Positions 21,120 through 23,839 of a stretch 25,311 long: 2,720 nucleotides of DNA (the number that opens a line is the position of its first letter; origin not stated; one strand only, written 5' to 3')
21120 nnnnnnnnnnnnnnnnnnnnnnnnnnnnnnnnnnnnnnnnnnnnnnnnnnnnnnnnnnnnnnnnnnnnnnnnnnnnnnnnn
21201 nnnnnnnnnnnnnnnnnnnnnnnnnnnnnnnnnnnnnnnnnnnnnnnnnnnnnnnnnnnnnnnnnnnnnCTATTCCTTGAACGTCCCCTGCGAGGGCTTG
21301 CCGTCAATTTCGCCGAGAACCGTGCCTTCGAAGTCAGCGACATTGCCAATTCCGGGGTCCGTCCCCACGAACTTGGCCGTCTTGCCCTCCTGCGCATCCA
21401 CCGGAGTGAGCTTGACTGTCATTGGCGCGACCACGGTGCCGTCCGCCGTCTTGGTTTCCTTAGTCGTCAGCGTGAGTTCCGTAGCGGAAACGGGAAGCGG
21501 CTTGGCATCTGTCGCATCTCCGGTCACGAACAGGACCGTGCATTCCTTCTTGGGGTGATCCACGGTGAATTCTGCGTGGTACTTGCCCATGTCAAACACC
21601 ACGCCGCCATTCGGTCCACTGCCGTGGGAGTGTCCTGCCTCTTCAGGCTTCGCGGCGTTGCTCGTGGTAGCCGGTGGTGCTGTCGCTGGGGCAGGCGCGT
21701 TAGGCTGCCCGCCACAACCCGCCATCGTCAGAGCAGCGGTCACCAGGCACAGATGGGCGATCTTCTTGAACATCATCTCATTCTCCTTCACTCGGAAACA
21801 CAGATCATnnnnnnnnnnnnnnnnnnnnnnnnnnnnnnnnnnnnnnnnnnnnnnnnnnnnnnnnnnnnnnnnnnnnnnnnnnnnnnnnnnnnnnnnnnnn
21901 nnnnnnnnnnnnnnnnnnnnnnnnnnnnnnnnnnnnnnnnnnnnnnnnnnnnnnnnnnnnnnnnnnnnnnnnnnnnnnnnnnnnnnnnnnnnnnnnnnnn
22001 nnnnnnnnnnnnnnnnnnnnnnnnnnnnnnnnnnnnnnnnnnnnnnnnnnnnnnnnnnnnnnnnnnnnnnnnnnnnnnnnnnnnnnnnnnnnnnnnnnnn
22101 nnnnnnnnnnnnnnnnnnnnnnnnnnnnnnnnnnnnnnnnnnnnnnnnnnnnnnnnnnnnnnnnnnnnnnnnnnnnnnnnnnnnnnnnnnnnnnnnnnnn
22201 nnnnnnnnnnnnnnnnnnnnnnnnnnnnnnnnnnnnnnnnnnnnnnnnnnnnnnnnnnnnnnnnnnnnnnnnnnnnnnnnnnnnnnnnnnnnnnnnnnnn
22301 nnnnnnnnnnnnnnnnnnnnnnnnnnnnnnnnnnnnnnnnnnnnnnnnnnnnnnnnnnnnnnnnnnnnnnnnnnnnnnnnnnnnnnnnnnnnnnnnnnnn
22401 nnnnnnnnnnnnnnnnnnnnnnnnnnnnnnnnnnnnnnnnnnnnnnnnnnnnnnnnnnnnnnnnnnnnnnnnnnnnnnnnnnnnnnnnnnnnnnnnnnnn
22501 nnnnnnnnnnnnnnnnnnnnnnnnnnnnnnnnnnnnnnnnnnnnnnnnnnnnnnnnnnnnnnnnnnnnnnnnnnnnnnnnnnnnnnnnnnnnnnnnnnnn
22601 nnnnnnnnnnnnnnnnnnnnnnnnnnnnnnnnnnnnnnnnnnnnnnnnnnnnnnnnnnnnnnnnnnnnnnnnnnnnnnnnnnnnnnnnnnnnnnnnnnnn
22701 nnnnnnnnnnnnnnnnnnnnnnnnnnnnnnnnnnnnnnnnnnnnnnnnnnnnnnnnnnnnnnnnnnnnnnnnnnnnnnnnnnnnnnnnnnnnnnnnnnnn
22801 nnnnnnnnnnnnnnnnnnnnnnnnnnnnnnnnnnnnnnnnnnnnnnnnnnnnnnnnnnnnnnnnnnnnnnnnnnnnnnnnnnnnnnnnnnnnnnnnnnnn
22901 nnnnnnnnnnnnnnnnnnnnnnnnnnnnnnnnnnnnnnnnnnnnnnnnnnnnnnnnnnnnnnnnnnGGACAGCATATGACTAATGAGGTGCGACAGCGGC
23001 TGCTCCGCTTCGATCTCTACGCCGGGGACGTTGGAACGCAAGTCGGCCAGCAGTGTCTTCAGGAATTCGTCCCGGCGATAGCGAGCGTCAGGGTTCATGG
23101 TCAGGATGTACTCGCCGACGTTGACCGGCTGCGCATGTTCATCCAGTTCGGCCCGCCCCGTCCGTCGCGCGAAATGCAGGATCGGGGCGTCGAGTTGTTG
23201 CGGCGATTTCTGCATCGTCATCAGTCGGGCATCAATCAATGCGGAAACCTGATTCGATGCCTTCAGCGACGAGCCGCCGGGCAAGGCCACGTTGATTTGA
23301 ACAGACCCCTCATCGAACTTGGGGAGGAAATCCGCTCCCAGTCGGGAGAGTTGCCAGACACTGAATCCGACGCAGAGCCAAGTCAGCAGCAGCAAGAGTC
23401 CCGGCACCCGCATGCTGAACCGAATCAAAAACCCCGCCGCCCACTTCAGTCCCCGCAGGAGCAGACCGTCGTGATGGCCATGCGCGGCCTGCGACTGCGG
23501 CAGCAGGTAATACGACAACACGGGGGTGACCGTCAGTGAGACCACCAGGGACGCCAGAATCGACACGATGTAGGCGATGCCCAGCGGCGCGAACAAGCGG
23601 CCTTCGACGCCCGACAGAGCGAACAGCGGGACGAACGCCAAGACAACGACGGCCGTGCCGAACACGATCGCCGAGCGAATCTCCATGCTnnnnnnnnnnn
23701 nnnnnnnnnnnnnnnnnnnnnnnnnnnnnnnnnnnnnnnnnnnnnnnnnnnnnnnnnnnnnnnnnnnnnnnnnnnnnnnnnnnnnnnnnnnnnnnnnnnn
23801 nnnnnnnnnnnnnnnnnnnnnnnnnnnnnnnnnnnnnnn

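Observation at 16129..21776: Family of periplasmic lipoproteins with TRASH domains and a recurrent H-x-H..GG..YHAE motif inside the copper operon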

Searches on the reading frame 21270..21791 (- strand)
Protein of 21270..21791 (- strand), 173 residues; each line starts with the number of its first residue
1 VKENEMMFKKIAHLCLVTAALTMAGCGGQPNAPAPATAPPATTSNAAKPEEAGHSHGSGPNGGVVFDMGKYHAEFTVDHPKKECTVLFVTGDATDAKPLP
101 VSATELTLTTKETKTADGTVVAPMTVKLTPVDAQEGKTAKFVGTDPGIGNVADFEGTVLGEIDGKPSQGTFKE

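Call 3: search_protein_families(library=pfam, proteins=[window:21270-21791:-], max_evalue=0.1)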
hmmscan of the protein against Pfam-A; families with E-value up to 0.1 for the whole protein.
window:21270-21791:- (173 aa): 1 family
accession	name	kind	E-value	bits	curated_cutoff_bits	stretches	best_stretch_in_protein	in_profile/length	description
PF18655.7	SHIRT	-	0.096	13.8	22.4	0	86-154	5-71/82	SHIRT domain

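Call 5: search_protein_families(library=ncbifam, proteins=[window:21270-21791:-], max_evalue=0.1)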
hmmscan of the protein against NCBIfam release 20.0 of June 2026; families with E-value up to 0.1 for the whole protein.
window:21270-21791:- (173 aa): 2 families
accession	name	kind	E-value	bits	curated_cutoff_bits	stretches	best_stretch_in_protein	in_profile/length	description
NF058595.1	invert_tail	domain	0.029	14.7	37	1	11-43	57-90/113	lipo-invert putative C-terminal anchoring domain-containing protein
NF053527.1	lipo_Cory_WKLS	subfamily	0.076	12.9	105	1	13-48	3-39/166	WKL family lipoprotein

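Call 7: search_solved_structures(query=window:21270-21791:-, max_evalue=10, show_alignments=2)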
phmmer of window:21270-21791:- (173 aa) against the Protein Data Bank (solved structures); distinct sequences matched with E-value up to 10: 2.
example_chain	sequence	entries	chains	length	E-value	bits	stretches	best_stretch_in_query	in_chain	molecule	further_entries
9xzt_A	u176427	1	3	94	0.15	15.5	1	152-171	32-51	BBn6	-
7mbz_E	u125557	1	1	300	0.4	14.1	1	15-51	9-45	Lipoprotein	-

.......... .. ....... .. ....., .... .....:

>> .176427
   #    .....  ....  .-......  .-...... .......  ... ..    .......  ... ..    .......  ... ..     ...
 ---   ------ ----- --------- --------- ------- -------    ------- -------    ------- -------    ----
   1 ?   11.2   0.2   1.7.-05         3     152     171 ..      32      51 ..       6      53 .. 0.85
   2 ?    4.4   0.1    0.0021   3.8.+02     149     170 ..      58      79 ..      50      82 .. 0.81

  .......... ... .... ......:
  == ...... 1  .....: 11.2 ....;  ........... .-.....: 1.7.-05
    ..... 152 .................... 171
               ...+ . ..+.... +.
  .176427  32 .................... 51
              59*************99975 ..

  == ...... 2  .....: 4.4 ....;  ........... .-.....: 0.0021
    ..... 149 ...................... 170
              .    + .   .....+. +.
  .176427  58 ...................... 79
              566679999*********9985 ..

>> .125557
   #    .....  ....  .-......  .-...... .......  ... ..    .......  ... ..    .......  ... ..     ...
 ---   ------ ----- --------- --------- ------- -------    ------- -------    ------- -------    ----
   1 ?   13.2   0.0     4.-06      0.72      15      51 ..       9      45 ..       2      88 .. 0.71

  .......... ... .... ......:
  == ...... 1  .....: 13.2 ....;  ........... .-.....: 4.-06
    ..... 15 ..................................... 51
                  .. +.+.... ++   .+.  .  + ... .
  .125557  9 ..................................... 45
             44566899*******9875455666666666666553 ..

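Call 17: find_homologous_proteins(query=window:21270-21791:-)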
Query window:21270-21791:- (173 aa): 654 proteins with E <= 0.001 among 979 candidates; the best 120 are listed.
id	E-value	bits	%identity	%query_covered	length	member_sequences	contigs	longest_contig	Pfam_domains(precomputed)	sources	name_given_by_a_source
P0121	4.2e-90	318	84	97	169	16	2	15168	-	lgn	-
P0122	5.3e-86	305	85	97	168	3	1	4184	-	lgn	-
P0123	6.3e-86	305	85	97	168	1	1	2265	-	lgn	-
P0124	1.7e-85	303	83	97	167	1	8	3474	-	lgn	-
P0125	1.3e-82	294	79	97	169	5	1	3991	-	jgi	jgi:hypothetical protein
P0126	7.0e-80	285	80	97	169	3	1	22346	-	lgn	-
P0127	8.7e-77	275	76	97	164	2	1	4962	-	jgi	-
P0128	2.0e-69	251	71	97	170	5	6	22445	-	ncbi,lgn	-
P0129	8.5e-67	242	75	83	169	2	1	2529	-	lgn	-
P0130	5.5e-66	240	86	70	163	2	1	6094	-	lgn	-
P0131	8.5e-66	239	65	97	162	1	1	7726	-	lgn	-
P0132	8.8e-66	239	68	97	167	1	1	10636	-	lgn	-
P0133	1.1e-65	239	81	71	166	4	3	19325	-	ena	-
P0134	4.8e-65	237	67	97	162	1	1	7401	-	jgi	jgi:hypothetical protein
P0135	5.5e-65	237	69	91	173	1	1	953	-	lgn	-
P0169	1.4e-60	222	65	97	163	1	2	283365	-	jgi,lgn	jgi:hypothetical protein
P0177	3.6e-60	221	67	97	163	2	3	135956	-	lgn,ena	-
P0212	3.3e-57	211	61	97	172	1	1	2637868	-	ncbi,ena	-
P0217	7.4e-57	210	63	96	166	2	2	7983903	-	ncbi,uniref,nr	ncbi:hypothetical protein [Gimesia panareensis]|uniref:Uncharacterized protein n=1 Tax=Gimesia panar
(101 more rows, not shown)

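Call 19: find_encoding_contigs(protein=P0217, flank=10000, max_places=2)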
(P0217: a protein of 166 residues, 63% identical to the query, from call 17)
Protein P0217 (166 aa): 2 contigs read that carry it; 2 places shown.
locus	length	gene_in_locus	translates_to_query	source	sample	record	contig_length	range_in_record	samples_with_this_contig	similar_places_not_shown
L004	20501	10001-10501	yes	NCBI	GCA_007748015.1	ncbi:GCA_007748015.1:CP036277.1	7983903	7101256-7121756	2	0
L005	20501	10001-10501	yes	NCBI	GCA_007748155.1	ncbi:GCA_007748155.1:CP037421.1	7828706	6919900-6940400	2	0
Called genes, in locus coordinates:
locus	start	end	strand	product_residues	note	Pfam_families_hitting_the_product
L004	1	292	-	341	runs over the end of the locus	PF03403:PAF-AH_p_II (faint), PF02129:Peptidase_S15 (faint)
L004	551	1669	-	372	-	-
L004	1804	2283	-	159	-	-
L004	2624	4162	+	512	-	PF00589:Phage_integrase (weak)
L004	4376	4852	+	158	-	-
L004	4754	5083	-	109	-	-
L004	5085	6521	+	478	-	PF25973:BSH_CzcB (faint)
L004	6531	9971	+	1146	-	PF00873:ACR_tran, PF03176:MMPL (weak)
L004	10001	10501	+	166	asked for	-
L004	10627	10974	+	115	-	PF28289:BV97_02767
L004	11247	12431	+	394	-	-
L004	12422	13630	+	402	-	PF12796:Ank_2 (weak), PF13606:Ank_3 (faint), PF13637:Ank_4 (faint), PF00023:Ank (faint)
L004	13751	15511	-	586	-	PF00078:RVT_1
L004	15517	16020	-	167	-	-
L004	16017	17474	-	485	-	-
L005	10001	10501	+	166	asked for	-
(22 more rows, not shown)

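Call 44: predict_structure(alignment_id=A2)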
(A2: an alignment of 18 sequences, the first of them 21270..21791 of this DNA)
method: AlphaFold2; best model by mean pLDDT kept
length: 173 residues; sequences in the alignment: 18
mean_pLDDT: 76.1   pTM: 0.64
mean pLDDT of the five models: 76.1, 76.1, 75.6, 74.8, 73.1
residues with pLDDT >= 90: 88; 70-90: 29; 50-70: 5; < 50: 51
segments of 3 or more residues with pLDDT < 50: 1-22, 24-39, 41-53
pLDDT, mean of each block of 10 residues (from residue 1): 38 41 41 41 36 62 92 94 96 93 97 88 95 95 92 90 97 90
secondary structure, 60 per line:
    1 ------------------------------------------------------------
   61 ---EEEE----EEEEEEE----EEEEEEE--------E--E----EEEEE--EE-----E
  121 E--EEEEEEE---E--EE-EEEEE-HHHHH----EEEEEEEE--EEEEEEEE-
elements in order: E64-67 E72-78 E83-89 E106-110 E124-130 E140-144 H146-150 E155-162 E165-172

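Call 77: find_encoding_contigs(protein=P0212, flank=7000, max_places=1)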
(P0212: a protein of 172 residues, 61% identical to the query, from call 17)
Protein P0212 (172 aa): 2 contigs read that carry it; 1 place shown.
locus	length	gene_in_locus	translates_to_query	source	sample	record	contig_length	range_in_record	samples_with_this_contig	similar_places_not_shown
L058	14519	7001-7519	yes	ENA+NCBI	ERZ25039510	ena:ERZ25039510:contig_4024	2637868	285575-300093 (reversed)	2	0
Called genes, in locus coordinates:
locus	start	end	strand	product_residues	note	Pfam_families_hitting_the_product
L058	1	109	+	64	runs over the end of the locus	-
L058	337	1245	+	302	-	PF04116:FA_hydroxylase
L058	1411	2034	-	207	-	-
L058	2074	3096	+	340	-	PF25919:BSH_CusB (faint), PF25973:BSH_CzcB (faint)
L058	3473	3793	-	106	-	-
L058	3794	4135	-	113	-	-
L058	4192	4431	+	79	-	PF00873:ACR_tran (weak)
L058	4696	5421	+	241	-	PF00873:ACR_tran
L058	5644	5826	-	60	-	-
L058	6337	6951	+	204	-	PF00873:ACR_tran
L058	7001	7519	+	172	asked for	-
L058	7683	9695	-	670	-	PF02321:OEP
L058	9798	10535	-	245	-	PF02463:SMC_N (weak), PF00005:ABC_tran, PF13304:AAA_21 (faint)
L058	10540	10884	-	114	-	PF02687:FtsX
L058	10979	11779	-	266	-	PF12704:MacB_PCD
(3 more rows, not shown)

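Call 78: find_encoding_contigs(protein=P0169, flank=7000, max_places=1)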
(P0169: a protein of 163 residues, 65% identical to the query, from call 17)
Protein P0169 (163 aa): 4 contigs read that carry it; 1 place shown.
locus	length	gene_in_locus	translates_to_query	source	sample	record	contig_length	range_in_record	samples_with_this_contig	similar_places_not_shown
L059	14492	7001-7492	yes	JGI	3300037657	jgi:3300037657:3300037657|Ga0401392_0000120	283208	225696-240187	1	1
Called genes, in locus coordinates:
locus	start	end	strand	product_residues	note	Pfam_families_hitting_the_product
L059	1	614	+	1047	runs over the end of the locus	PF00873:ACR_tran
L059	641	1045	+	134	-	-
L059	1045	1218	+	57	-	-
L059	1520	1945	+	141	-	-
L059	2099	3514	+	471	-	PF25973:BSH_CzcB (faint)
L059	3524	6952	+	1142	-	PF00873:ACR_tran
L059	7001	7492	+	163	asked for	-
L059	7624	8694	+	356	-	PF00892:EamA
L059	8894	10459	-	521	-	PF02321:OEP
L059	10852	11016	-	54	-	-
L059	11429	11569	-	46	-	-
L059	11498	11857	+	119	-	-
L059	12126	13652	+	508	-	PF00364:Biotin_lipoyl (faint), PF25973:BSH_CzcB (faint)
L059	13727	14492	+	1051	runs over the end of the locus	PF00873:ACR_tran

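Call 79: find_encoding_contigs(protein=P0177, flank=7000, max_places=1)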
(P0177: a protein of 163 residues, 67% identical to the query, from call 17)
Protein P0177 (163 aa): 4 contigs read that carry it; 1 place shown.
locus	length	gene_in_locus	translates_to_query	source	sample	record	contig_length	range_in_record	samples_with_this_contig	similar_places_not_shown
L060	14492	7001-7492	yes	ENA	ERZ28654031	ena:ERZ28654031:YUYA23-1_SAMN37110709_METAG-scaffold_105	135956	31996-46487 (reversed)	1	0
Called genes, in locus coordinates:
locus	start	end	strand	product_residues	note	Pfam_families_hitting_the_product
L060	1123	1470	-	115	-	-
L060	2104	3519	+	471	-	PF00364:Biotin_lipoyl (faint), PF25973:BSH_CzcB (faint)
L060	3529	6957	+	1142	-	PF00873:ACR_tran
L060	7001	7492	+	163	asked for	-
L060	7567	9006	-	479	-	-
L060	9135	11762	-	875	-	-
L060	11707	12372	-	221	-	PF13578:Methyltransf_24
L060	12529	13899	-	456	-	-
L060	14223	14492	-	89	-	-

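Call 87: search_dna_similar(query=window:21270-21776:-, collection=plasmids, mode=protein, max_rows=10)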
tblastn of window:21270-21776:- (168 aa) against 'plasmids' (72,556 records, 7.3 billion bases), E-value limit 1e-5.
No match.

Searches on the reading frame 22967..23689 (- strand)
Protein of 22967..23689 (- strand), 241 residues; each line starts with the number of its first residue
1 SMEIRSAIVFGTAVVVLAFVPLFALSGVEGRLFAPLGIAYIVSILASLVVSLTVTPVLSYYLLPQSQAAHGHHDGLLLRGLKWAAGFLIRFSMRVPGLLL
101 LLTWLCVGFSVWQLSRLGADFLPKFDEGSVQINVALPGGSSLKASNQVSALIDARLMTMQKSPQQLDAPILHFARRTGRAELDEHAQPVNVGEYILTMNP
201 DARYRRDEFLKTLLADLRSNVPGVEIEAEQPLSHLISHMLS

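Call 56: search_solved_structures(query=window:22967-23689:-, max_evalue=0.001, show_alignments=2)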
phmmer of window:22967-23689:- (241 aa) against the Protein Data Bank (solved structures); distinct sequences matched with E-value up to 0.001: 70 (the best 60 are shown).
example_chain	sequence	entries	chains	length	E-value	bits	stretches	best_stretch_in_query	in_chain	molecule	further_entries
4k0e_A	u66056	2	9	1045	1.1e-14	57.8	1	3-232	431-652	Heavy metal cation tricomponent efflux pump ZneA(CzcA-like)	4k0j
3t51_A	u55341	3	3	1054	1.3e-14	57.7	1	1-221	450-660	Cation efflux system protein CusA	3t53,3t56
3ne5_A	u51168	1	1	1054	1.3e-14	57.7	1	1-221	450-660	Cation efflux system protein cusA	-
4dnt_A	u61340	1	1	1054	1.3e-14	57.6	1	1-221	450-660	Cation efflux system protein CusA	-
4dnr_A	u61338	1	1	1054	1.4e-14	57.6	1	1-221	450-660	Cation efflux system protein CusA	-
4dop_A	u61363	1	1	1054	1.5e-14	57.5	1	1-221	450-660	Cation efflux system protein CusA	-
3k07_A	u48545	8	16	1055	1.5e-14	57.4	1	1-221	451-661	Cation efflux system protein cusA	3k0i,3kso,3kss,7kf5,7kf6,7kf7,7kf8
6vkt_A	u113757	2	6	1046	8.4e-09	38.7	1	4-148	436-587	Efflux pump membrane transporter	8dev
6vks_A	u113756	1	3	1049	8.4e-09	38.7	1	4-148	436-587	Efflux pump membrane transporter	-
4mt1_A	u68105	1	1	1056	8.5e-09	38.6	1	4-148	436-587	Drug efflux protein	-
8deu_A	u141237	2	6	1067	8.6e-09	38.6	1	4-148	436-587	Efflux pump membrane transporter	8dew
22xk_B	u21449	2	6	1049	3.7e-08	36.5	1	4-144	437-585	MexBYB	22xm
3w9i_A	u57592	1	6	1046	8e-08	35.5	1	4-148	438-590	Multidrug resistance protein MexB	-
2v50_A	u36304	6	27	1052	8.1e-08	35.5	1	4-148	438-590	MULTIDRUG RESISTANCE PROTEIN MEXB | Efflux pump membrane transporter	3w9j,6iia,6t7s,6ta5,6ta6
21fo_A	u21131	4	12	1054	8.1e-08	35.4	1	4-148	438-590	Multidrug resistance protein MexB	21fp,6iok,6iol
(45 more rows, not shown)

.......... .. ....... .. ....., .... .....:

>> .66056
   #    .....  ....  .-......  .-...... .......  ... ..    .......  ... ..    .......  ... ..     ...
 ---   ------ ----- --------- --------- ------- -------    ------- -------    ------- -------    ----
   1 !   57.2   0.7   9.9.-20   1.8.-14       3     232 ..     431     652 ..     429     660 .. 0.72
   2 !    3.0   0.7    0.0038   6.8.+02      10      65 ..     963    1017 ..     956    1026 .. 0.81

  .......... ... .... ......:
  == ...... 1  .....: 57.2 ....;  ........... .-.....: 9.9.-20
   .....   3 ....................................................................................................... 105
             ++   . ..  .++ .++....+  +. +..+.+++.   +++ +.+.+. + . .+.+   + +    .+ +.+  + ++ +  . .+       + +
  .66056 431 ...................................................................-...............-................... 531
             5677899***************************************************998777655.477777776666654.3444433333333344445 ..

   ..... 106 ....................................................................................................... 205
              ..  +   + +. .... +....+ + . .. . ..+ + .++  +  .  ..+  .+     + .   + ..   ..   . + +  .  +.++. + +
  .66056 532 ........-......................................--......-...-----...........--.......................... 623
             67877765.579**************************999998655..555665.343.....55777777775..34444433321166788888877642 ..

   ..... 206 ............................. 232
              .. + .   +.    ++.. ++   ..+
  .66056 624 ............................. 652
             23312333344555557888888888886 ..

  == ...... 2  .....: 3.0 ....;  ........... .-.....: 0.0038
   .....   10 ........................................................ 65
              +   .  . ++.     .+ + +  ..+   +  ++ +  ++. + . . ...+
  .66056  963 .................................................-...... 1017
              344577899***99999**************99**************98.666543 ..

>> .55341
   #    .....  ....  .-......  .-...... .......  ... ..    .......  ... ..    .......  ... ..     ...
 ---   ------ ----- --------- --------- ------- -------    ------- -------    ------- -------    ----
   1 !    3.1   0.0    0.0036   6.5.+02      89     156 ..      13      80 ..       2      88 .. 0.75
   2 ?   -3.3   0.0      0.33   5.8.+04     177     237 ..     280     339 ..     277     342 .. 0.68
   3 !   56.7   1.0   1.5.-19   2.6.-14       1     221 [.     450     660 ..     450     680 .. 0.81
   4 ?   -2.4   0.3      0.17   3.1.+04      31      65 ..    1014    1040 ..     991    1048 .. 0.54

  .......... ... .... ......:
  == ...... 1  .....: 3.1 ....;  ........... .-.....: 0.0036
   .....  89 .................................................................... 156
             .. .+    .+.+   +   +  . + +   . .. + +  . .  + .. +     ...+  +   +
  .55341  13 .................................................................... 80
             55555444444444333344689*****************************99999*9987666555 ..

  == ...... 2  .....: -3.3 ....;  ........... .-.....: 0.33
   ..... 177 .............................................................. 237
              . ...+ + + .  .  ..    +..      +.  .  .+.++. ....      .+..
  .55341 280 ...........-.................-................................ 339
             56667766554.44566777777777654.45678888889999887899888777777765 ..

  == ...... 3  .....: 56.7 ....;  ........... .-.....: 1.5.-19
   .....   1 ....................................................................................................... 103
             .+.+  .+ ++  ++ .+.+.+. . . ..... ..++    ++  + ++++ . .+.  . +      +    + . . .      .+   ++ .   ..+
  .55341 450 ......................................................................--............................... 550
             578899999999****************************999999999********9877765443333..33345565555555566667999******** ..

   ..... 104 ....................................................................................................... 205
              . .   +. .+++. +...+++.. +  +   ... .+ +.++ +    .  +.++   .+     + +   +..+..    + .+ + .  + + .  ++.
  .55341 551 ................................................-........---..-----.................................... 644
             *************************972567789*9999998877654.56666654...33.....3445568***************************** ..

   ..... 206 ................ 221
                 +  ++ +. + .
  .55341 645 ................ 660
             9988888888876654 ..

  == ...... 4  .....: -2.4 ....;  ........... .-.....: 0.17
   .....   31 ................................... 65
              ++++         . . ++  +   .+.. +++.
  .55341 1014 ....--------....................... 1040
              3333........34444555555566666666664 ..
